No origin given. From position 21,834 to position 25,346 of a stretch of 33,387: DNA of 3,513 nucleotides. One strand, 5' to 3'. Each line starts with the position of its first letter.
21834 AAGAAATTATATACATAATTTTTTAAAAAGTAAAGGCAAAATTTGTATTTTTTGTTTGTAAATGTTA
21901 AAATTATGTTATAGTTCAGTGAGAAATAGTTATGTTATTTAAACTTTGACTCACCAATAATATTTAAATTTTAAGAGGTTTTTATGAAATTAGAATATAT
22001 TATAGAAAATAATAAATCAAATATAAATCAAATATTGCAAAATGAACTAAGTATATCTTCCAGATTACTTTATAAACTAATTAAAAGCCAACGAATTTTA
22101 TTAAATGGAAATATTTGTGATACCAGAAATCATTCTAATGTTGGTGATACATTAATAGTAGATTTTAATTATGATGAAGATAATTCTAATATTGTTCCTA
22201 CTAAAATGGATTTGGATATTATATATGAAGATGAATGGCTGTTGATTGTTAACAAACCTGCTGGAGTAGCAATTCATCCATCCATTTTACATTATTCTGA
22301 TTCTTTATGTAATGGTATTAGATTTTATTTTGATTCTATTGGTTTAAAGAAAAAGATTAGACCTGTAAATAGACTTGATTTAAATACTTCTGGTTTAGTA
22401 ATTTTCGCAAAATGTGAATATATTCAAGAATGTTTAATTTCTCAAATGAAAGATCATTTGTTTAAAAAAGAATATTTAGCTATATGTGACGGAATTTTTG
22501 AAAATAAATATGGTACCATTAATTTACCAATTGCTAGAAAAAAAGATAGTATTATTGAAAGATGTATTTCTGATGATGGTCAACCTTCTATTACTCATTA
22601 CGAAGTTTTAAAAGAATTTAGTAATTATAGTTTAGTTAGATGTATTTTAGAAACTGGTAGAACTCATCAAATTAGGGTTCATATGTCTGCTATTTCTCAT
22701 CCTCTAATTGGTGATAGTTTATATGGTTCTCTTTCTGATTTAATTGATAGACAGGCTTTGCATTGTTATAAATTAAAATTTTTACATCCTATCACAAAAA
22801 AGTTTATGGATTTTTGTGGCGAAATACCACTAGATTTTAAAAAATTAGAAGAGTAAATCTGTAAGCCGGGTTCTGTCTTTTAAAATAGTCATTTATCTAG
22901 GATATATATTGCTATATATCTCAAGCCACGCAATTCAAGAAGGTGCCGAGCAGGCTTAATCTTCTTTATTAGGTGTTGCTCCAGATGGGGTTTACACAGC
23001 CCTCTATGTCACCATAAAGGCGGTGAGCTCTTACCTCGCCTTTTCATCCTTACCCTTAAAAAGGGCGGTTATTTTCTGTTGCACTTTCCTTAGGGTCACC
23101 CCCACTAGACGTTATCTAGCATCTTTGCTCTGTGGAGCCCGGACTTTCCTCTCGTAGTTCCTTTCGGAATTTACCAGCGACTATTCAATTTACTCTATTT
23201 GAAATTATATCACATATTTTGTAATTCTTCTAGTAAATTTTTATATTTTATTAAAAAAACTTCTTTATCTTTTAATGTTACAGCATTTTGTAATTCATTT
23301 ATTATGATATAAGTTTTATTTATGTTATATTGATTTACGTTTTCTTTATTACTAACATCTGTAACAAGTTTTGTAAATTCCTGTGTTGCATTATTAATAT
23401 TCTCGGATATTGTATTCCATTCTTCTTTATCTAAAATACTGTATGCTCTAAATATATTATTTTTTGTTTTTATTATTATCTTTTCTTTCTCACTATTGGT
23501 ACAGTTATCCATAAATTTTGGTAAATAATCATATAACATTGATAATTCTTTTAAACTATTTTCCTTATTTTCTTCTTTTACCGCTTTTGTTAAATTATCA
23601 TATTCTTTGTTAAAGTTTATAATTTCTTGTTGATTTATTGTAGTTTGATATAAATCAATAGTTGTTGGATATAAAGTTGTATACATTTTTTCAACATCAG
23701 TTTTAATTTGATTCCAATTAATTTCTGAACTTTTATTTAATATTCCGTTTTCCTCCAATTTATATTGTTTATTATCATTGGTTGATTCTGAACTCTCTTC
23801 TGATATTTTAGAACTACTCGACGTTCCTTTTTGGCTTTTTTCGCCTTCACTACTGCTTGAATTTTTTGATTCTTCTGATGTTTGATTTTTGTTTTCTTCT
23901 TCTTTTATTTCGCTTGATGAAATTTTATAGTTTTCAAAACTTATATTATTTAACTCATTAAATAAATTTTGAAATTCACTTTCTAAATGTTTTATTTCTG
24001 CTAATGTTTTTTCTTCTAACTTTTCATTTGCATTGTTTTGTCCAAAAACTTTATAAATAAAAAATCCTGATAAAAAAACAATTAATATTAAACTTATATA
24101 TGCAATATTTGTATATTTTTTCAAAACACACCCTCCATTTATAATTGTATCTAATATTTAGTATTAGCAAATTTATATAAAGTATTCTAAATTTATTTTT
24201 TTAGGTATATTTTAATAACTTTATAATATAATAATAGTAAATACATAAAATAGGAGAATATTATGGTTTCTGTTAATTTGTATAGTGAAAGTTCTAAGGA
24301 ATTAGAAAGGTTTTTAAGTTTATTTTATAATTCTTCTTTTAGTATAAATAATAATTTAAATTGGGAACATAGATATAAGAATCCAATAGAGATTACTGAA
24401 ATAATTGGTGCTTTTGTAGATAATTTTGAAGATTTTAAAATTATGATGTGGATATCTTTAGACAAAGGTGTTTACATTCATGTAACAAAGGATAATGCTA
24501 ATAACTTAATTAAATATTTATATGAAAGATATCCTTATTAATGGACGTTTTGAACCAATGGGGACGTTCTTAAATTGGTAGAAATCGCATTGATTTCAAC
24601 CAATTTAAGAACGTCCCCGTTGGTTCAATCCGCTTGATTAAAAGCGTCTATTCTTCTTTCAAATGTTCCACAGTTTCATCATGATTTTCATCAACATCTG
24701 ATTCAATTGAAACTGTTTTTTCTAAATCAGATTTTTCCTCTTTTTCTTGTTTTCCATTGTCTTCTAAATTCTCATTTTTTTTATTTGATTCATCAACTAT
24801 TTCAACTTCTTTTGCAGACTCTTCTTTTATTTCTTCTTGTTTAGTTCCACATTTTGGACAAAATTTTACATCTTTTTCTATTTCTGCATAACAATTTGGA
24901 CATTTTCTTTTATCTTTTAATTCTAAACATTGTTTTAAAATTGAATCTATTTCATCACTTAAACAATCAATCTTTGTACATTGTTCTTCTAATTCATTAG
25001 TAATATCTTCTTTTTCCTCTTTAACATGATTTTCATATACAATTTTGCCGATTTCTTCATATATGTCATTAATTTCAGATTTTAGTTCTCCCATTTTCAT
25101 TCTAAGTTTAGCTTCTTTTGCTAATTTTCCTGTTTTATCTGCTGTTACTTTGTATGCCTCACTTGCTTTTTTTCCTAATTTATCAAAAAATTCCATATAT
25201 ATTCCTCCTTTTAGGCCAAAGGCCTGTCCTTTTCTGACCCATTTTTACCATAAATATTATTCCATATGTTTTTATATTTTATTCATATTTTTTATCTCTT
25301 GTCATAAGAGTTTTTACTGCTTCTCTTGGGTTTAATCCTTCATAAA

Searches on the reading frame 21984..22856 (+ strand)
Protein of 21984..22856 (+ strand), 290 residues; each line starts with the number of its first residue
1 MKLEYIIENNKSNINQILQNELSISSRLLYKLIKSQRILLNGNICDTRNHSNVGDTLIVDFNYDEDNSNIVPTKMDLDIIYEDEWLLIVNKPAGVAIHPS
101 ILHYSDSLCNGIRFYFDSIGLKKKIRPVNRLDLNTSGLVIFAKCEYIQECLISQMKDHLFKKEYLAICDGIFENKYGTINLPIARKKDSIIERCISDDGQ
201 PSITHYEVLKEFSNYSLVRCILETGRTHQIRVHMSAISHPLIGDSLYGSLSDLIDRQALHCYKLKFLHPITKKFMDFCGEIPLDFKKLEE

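Call 87: search_protein_families(library=pfam, proteins=[window:21984-22856:+], max_evalue=0.00001)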
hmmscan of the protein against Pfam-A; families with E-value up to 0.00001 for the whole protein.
window:21984-22856:+ (290 aa): 1 family
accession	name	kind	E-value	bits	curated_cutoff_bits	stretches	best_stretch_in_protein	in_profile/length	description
PF00849.27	PseudoU_synth_2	-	9.1e-34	117.3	26.8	1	86-236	2-152/152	RNA pseudouridylate synthase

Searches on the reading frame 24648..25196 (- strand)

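Call 87: search_protein_families(library=pfam, proteins=[window:24648-25196:-], max_evalue=0.00001)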
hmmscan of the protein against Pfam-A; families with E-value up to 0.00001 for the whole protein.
window:24648-25196:- (182 aa): 3 families
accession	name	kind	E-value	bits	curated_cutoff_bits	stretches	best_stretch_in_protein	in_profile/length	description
PF13240.11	Zn_Ribbon_1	-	1.8e-08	34.3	25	1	98-119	1-22/23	zinc-ribbon domain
PF24460.1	DUF7575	-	7.4e-07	28.9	28.5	1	95-119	2-26/28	Domain of unknown function (DUF7575)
PF13248.11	Zn_ribbon_3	-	8.4e-06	25.5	27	0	97-119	3-25/26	zinc-ribbon domain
